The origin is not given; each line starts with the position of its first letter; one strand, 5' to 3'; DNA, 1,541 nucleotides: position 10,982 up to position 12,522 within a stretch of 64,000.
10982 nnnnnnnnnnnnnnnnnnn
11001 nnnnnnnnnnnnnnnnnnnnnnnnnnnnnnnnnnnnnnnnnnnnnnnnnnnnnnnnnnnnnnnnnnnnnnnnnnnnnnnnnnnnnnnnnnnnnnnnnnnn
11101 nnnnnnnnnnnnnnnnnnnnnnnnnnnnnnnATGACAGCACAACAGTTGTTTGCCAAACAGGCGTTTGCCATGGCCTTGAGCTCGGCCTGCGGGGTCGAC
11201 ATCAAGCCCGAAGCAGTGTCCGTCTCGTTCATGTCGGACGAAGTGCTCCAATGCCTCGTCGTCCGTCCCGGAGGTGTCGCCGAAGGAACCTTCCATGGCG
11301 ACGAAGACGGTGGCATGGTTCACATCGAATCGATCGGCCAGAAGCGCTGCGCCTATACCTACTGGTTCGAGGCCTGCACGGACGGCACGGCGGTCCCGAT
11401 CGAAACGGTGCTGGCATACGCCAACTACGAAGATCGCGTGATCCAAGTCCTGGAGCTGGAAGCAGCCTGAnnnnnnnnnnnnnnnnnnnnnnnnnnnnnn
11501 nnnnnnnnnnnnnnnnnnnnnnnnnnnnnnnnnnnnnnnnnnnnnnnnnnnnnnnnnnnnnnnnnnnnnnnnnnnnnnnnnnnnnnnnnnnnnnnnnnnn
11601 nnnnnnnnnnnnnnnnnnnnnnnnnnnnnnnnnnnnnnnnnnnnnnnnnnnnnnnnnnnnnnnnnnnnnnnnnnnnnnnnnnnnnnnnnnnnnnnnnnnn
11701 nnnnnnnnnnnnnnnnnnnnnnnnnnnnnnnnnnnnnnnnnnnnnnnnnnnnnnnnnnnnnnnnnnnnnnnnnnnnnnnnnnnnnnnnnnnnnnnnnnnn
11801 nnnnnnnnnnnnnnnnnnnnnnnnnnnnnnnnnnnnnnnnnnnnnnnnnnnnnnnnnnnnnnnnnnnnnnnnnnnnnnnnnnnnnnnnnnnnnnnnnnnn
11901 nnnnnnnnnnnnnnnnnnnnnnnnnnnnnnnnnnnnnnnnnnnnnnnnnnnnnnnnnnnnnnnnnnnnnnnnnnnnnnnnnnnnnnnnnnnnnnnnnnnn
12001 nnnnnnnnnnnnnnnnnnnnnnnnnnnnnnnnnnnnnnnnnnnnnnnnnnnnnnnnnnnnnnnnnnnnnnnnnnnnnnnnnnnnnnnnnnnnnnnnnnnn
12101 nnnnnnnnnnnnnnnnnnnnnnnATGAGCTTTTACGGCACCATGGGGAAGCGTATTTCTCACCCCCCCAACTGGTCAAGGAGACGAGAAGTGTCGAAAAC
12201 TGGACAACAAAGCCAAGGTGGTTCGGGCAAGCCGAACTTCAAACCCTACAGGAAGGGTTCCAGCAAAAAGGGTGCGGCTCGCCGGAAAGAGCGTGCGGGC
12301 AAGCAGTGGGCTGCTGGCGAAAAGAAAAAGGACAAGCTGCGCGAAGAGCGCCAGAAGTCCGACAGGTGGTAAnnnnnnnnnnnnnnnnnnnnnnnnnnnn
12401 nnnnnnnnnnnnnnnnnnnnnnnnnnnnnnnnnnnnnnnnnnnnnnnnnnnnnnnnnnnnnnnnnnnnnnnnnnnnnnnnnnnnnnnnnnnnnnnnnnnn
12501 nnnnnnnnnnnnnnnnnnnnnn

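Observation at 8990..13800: About 4.8 kb high-GC island of orphan genes next to the DUF3467 locus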

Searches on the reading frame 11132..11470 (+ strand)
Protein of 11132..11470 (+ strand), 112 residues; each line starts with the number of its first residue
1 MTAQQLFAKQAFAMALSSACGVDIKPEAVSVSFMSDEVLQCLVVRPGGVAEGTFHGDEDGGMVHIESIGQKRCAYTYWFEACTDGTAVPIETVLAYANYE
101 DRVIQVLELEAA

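Call 4: search_protein_families(library=pfam, proteins=[window:11132-11470:+], max_evalue=0.1)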
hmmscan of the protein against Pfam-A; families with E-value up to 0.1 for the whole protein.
window:11132-11470:+ (112 aa): 0 families

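Call 11: search_protein_families(library=padloc, proteins=[window:11132-11470:+], max_evalue=0.1)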
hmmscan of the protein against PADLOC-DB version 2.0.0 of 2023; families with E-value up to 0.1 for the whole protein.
window:11132-11470:+ (112 aa): 0 families

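Call 12: search_protein_families(library=ncbifam, proteins=[window:11132-11470:+], max_evalue=0.1)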
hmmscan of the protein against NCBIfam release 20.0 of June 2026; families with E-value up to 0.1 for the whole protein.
window:11132-11470:+ (112 aa): 0 families

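Call 13: search_protein_families(library=phrogs, proteins=[window:11132-11470:+], max_evalue=0.1)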
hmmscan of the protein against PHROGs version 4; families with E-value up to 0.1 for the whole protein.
window:11132-11470:+ (112 aa): 1 family
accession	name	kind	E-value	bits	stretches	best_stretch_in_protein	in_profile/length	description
phrog_27506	-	unknown function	0.055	14.4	1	56-98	87-125/240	-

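Call 53: search_protein_families(library=padloc, proteins=[L212:3146-4192:+, L212:4622-5080:-], max_evalue=0.01)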
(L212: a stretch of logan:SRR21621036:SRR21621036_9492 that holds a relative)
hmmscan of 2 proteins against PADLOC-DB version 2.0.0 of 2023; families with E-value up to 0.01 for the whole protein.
L212:3146-4192:+ (348 aa): 52 families (the best 25 are shown)
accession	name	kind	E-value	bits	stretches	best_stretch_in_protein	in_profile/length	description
PDLC02941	RT_II-A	-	4.9e-25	86.3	2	167-306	149-277/309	-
PDLC02952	RT_VI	-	9.3e-21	72.3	2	165-275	138-244/279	-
PDLC03740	RT_outgroup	-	6.4e-20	69.8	2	168-245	251-327/407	retron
PDLC02949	RT_other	-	6.4e-20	69.8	1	168-244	314-389/481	-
PDLC02943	RT_III-A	-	9.1e-19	65.5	1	164-287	155-271/322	-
PDLC02946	RT_III-A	-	7.6e-18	62.7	1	165-243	168-244/330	-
PDLC02945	RT_III-A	-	8.3e-18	62.6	1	26-243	74-275/362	-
PDLC02956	RT_XIII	-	8.6e-17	59.3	1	165-258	269-361/469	-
PDLC02960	RT-Protease_XI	-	8.8e-17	59.2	2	164-244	140-229/506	single gene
PDLC02959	RT-Protease_XI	-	1e-16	59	2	164-243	142-231/510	single gene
PDLC02938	RT_I-B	-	1.5e-16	58.5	1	73-322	72-280/332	-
PDLC02967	RT-Toprim_I-C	-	4.7e-16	56.7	1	166-245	153-235/549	single gene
PDLC02966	RT-Toprim_I-C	-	5.2e-16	56.3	2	164-244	161-251/568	single gene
PDLC02948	RT_IX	-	5.5e-16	56.5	1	165-243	176-253/317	-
PDLC02963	RT-Toprim_I-C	-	6.6e-16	56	2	164-244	156-246/552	single gene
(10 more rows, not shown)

L212:4622-5080:- (152 aa): 0 families

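Call 54: search_protein_families(library=pfam, proteins=[L212:3062-4192:+, L212:4622-5080:-], max_evalue=0.01)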
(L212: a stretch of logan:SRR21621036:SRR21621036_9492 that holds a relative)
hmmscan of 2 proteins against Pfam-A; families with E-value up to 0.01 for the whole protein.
L212:3062-4192:+ (376 aa): 1 family
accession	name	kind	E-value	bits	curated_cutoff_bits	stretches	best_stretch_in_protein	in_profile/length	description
PF00078.32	RVT_1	-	1.1e-12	48.6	29.6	1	57-270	6-190/205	Reverse transcriptase (RNA-dependent DNA polymerase)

L212:4622-5080:- (152 aa): 5 families
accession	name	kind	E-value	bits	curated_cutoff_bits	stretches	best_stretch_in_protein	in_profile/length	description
PF00583.31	Acetyltransf_1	-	3.8e-14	53.4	20.7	1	55-140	37-116/116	Acetyltransferase (GNAT) family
PF13508.13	Acetyltransf_7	-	2.4e-11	44.3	27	1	64-141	12-83/84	Acetyltransferase (GNAT) domain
PF13673.13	Acetyltransf_10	-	4.2e-08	33.7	23.6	1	77-146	52-113/128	Acetyltransferase (GNAT) domain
PF14542.12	Acetyltransf_CG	-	5.4e-07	30.1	30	1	74-118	15-59/80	GCN5-related N-acetyl-transferase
PF08445.16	FR47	-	0.0013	19.1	22.1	1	84-146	22-83/86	FR47-like protein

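Call 67: search_protein_representatives(protein=window:11132-11470:+)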
Query: 112 residues. Proteins with E-value up to 0.001 (for the whole library): 4; up to 1e-10: 4; up to 1e-30: 1. The best 4 are listed.
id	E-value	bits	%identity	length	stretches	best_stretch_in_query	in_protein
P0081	2.0e-55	201.3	87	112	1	3-112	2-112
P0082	2.3e-20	88.6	55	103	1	1-95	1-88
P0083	3.3e-14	68.8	28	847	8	6-50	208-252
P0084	2.6e-13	66.0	44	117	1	1-105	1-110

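Call 87: predict_structure(protein=window:11132-11470:+)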
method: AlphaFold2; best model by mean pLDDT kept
length: 112 residues; sequences in the alignment: 1
mean_pLDDT: 71.2   pTM: 0.68
mean pLDDT of the five models: 71.2, 45.3, 44.4, 43.7, 42.8
residues with pLDDT >= 90: 12; 70-90: 66; 50-70: 6; < 50: 28
segments of 3 or more residues with pLDDT < 50: 85-112
pLDDT, mean of each block of 10 residues (from residue 1): 83 84 87 86 85 83 83 76 51 41 31 34
secondary structure, 60 per line:
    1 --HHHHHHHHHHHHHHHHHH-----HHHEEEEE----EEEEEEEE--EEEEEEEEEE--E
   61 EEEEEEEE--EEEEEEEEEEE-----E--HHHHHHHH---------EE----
elements in order: H3-20 E29-33 E38-45 E48-57 E60-68 E71-81 H90-97

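Call 89: fold_search(model_id=the predicted structure, library=pdb)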
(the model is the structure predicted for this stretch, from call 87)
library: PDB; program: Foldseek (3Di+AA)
matches with E <= 10: 420; with E <= 0.001: 0
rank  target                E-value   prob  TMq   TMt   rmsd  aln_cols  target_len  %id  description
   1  3ggn_B                7.2e-02  0.47  0.30  0.27  10.6       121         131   13  Crystal structure of DR_A0006 from Deinococcus radiodurans. Northeast Structural Genomics Consortium Target DrR147D (released 2009-03-24)
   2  3ggn_A                1.1e-01  0.51  0.30  0.27   7.6        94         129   13  Crystal structure of DR_A0006 from Deinococcus radiodurans. Northeast Structural Genomics Consortium Target DrR147D (released 2009-03-24)
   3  4akm_B                2.8e-01  0.28  0.24  0.18  12.1        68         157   20  Crystal structure of the human lysosome-associated membrane protein LAMP-3 (aka DC-LAMP) (released 2012-08-15)
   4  6qep                  4.1e-01  0.85  0.32  0.03   3.9        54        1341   11  EngBF DARPin Fusion 4b H14 (released 2019-11-06)
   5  4akm_A                4.3e-01  0.21  0.23  0.18  12.2        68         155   20  Crystal structure of the human lysosome-associated membrane protein LAMP-3 (aka DC-LAMP) (released 2012-08-15)
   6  6fco_D                4.3e-01  0.12  0.23  0.23  11.1       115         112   16  Structural and functional characterisation of Frataxin (FXN) like protein from Chaetomium thermophilum (released 2019-01-23)
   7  7n9i                  4.6e-01  0.12  0.24  0.22  14.6       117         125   14  1.4A Structure of Drosophila melanogaster Frataxin (released 2022-06-22)
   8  2ffs_A                5.1e-01  0.38  0.36  0.30   6.5        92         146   15  Structure of PR10-allergen-like protein PA1206 from Pseudomonas aeruginosa PAO1 (released 2006-01-10)
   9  6sh9_B                5.7e-01  0.69  0.31  0.03   4.4        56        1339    9  EngBF DARPin Fusion 4b D12 (released 2019-11-06)
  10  4u4l_C                6.0e-01  0.89  0.26  0.13   1.5        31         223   13  Crystal structure of the metallo-beta-lactamase NDM-1 in complex with a bisthiazolidine inhibitor (released 2014-08-20)
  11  6qfo                  6.0e-01  0.72  0.32  0.03   4.0        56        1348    9  EngBF DARPin Fusion 9b 3G124 (released 2019-11-06)
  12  6qfk_A                6.4e-01  0.72  0.32  0.03   4.0        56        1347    9  EngBF DARPin Fusion 4b G10 (released 2019-11-06)
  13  3rpx_C                6.4e-01  0.30  0.33  0.29  10.7        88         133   10  Crystal structure of complement component 1, q subcomponent binding protein, C1QBP (released 2011-05-11)
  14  1ly7_MODEL_1_A        6.4e-01  0.12  0.25  0.24  11.4       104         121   18  The solution structure of the the c-terminal domain of frataxin, the protein responsible for friedreich ataxia (released 2002-06-26)
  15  9ho5_A                6.4e-01  0.12  0.25  0.24  11.1       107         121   17  Crystal Structure of the Human Frataxin protein in complex with a tailored Camelid Nanobody 4A7 (released 2025-12-24)
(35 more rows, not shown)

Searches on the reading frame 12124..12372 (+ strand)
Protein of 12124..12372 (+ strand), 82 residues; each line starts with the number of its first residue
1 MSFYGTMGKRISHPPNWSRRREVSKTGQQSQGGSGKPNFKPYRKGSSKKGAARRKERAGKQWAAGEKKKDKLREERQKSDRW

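Call 11: search_protein_families(library=padloc, proteins=[window:12124-12372:+], max_evalue=0.1)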
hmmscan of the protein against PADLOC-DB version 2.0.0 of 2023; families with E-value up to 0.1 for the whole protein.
window:12124-12372:+ (82 aa): 1 family
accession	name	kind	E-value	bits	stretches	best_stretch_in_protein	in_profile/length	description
PDLC01015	Csm3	-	0.0066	15.7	1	34-73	12-54/178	Csm3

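Call 12: search_protein_families(library=ncbifam, proteins=[window:12124-12372:+], max_evalue=0.1)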
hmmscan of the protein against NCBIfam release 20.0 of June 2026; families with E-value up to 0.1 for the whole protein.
window:12124-12372:+ (82 aa): 0 families

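Call 13: search_protein_families(library=phrogs, proteins=[window:12124-12372:+], max_evalue=0.1)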
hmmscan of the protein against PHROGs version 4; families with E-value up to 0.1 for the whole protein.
window:12124-12372:+ (82 aa): 0 families

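Call 54: search_protein_families(library=pfam, proteins=[window:12124-12372:+], max_evalue=0.01)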
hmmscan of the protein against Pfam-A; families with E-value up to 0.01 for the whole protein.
window:12124-12372:+ (82 aa): 0 families
